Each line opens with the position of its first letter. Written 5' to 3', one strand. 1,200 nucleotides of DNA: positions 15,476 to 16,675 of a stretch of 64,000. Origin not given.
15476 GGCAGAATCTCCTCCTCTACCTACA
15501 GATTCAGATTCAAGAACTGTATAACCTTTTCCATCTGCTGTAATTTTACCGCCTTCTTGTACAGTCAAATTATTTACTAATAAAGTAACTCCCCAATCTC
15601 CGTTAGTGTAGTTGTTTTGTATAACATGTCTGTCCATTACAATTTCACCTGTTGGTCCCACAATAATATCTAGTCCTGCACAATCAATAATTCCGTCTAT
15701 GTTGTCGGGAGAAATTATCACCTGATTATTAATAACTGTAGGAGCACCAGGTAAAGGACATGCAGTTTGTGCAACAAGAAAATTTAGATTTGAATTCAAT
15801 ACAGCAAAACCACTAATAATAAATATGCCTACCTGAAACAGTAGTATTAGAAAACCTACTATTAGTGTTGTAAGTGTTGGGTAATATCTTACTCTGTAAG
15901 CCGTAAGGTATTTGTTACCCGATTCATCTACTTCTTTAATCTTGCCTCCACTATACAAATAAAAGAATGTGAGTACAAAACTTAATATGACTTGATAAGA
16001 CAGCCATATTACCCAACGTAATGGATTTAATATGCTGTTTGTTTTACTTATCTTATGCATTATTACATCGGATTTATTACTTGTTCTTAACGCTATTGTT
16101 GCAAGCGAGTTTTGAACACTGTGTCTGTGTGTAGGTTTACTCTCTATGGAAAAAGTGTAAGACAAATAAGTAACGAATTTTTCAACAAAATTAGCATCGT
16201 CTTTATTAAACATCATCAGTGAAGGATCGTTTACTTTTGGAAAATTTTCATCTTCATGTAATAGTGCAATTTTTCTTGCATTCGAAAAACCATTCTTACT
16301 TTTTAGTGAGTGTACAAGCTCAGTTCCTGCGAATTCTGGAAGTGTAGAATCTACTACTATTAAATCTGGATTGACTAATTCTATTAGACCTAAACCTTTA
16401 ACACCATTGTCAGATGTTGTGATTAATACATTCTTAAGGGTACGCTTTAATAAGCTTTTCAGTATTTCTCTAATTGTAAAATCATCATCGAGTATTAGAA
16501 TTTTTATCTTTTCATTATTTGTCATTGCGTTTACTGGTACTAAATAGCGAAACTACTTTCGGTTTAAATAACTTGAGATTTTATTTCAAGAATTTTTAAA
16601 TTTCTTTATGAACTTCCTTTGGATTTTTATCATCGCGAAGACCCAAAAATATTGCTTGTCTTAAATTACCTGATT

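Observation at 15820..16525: Response-regulator receiver domain fused in-frame to a 4672-aa transmembrane giant surface protein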

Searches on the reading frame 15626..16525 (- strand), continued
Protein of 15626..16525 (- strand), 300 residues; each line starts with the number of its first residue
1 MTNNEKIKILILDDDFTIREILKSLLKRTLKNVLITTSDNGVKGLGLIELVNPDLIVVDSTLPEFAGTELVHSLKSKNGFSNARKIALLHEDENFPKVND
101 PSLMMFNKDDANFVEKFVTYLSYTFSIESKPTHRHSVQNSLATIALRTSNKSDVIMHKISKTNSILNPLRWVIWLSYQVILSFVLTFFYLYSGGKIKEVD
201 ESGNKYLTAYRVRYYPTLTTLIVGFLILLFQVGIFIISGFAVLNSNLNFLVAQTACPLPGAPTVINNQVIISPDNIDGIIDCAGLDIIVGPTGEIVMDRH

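Call 61: find_encoding_contigs(protein=P0154, flank=10000, max_places=3)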
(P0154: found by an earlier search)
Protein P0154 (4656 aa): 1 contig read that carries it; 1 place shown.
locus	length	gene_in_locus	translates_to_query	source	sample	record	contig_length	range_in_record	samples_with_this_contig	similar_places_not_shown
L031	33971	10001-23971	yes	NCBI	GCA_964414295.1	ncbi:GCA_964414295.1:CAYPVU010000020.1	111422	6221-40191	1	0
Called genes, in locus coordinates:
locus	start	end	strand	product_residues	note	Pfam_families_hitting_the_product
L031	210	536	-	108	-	-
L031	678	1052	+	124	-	-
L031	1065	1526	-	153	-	PF22381:Staph_reg_Sar_Rot, PF01978:TrmB (weak), PF12802:MarR_2, PF01047:MarR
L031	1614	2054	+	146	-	PF08818:DUF1801 (weak)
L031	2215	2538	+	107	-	PF00903:Glyoxalase (weak), PF06983:3-dmu-9_3-mt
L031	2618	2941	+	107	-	PF02452:PemK_toxin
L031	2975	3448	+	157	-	-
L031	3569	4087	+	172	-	-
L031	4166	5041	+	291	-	PF01972:SDH_protease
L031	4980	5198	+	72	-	-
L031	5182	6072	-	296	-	PF12760:Zn_ribbon_IS1595 (faint), PF12762:DDE_Tnp_IS1595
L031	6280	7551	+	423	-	PF01943:Polysacc_synt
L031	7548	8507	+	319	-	PF00535:Glycos_transf_2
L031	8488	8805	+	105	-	PF13439:Glyco_transf_4 (weak)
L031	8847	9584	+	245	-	PF20706:GT4-conflict, PF00534:Glycos_transf_1, PF13692:Glyco_trans_1_4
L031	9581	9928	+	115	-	-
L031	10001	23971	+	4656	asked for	PF00072:Response_reg, PF02210:Laminin_G_2 (faint), PF13385:Laminin_G_3, PF18981:InlK_D3 (faint), PF00754:F5_F8_type_C, PF22633:F5_F8_type_C_2, PF13385:Laminin_G_3, PF00041:fn3 (faint), +3 more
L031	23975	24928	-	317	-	PF01018:GTP1_OBG, PF03193:RsgA_GTPase (faint), PF01926:MMR_HSR1, PF02421:FeoB_N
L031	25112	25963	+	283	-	PF07934:OGG_N, PF00730:HhH-GPD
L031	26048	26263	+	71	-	-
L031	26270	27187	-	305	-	PF13197:DUF4013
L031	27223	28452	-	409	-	-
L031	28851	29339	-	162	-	PF04073:tRNA_edit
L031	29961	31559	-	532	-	PF00239:Resolvase, PF07508:Recombinase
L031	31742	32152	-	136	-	-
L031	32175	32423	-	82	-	-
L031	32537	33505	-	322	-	-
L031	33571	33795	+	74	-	PF12728:HTH_17, PF13411:MerR_1, PF00376:MerR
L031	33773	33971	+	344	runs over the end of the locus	PF00145:DNA_methylase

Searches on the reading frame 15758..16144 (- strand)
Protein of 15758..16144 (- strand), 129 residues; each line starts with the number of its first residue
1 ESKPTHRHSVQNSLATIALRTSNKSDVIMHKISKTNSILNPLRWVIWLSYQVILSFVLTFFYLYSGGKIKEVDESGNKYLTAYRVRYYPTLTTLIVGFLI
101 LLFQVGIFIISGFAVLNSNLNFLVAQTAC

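Call 68: search_solved_structures(query=A3, max_evalue=10)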
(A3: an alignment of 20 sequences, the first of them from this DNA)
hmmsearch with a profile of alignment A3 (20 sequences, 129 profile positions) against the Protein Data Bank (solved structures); distinct sequences matched with E-value up to 10: 1.
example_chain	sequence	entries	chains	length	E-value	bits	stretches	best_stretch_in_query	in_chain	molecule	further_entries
7ocy_A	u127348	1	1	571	8.1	9.3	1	86-119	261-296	ABC transporter ATP-binding protein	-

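Call 69: search_protein_families(library=pfam, alignment_id=A3, max_evalue=1)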
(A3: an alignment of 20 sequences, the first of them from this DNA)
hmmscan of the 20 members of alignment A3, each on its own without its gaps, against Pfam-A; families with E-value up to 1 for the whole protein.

A. member 1, seq(129 aa): 3 families
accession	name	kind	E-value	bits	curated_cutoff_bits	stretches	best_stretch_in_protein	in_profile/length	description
PF19621.4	DUF6126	-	0.11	12.4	25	1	94-106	25-37/40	Family of unknown function (DUF6126)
PF17623.7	B277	-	0.11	12.1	27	1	83-127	207-248/277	Domain of unknown function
PF25667.1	ASFV_P17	-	0.32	11.5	27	1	77-111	23-55/117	African swine fever virus minor capsid protein p17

B. families by the number of members that match (of 20 scanned): 17 families
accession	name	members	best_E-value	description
PF25667.1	ASFV_P17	3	0.11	African swine fever virus minor capsid protein p17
PF11915.13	DUF3433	1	0.0065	Protein of unknown function (DUF3433)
PF20313.3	DUF6609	1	0.0075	Family of unknown function (DUF6609)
PF19982.4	DUF6418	1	0.012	Family of unknown function (DUF6418)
PF23995.1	DUF7313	1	0.015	Domain of unknown function (DUF7313)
PF02551.21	Acyl_CoA_thio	1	0.044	Acyl-CoA thioesterase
PF16935.10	Hol_Tox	1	0.057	Putative Holin-like Toxin (Hol-Tox)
PF21500.3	HolB_lid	1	0.058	DNA polymerase III subunit delta', AAA+ ATPase lid domain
PF03878.20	YIF1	1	0.06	YIF1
PF04757.19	Pex2_Pex12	1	0.06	Pex2 / Pex12 amino terminal region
PF17623.7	B277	1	0.11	Domain of unknown function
PF19621.4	DUF6126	1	0.11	Family of unknown function (DUF6126)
PF17364.7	DUF5389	1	0.12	Family of unknown function (DUF5389)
PF09802.14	Sec66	1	0.13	Preprotein translocase subunit Sec66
PF21435.3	Gln_amidase_like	1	0.17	Shigella glutamine deamidase OspI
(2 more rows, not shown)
